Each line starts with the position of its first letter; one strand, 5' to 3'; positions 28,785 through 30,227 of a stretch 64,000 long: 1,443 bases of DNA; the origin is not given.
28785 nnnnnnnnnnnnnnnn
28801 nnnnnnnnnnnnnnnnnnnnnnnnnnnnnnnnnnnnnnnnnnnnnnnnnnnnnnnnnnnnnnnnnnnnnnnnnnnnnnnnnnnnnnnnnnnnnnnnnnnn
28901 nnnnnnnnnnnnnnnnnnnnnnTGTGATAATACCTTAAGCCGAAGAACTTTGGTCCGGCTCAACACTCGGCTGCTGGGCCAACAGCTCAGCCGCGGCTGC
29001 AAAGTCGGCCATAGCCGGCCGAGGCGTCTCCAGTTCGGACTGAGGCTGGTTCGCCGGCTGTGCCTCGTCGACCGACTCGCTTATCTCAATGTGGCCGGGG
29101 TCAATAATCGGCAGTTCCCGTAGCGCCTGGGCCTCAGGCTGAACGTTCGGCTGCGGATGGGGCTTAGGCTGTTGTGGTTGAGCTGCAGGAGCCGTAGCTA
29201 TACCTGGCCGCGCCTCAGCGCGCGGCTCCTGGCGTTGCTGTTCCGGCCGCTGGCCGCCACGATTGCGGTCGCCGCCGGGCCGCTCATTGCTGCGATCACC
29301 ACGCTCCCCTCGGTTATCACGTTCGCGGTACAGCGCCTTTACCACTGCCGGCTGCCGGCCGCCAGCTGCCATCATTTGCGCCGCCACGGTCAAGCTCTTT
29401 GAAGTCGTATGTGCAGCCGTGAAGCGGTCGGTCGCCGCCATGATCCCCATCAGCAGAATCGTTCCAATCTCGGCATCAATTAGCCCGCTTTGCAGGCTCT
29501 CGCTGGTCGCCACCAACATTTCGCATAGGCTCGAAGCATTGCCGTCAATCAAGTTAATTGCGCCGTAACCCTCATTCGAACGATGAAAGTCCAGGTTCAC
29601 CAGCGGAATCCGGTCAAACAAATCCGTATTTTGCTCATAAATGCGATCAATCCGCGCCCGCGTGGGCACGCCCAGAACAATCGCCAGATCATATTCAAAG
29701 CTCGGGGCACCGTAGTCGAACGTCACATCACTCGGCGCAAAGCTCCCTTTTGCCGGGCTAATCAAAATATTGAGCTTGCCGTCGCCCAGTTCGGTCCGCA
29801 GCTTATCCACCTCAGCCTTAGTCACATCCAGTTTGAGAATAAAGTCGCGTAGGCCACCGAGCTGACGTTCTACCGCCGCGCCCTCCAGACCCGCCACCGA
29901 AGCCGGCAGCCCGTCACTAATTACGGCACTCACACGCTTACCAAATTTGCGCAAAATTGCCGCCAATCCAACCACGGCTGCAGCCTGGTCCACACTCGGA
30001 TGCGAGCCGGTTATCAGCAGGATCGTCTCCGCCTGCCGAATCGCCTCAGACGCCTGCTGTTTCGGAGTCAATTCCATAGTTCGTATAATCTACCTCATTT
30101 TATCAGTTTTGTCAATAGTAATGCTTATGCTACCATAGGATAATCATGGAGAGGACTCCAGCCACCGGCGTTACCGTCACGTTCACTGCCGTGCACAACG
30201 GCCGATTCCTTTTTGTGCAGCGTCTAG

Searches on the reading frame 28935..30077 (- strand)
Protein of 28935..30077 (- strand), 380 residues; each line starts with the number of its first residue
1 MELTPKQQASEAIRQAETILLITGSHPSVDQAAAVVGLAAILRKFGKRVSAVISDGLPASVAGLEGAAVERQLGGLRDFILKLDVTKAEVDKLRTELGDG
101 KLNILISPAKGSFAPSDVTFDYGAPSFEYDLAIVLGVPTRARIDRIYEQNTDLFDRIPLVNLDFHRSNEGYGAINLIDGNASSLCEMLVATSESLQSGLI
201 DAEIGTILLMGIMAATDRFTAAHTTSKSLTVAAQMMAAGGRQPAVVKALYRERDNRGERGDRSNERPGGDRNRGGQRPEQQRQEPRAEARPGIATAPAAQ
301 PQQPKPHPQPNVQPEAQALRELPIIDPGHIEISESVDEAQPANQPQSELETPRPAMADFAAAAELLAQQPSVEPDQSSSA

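Call 15: search_protein_families(library=pfam, proteins=[window:28935-30077:-], max_evalue=0.01)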
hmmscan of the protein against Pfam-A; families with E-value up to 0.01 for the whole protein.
window:28935-30077:- (380 aa): 1 family
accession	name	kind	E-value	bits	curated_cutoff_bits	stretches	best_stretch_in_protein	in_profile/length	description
PF01368.27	DHH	-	9.5e-06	26.3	28.1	1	20-212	3-125/125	DHH family, N-terminal domain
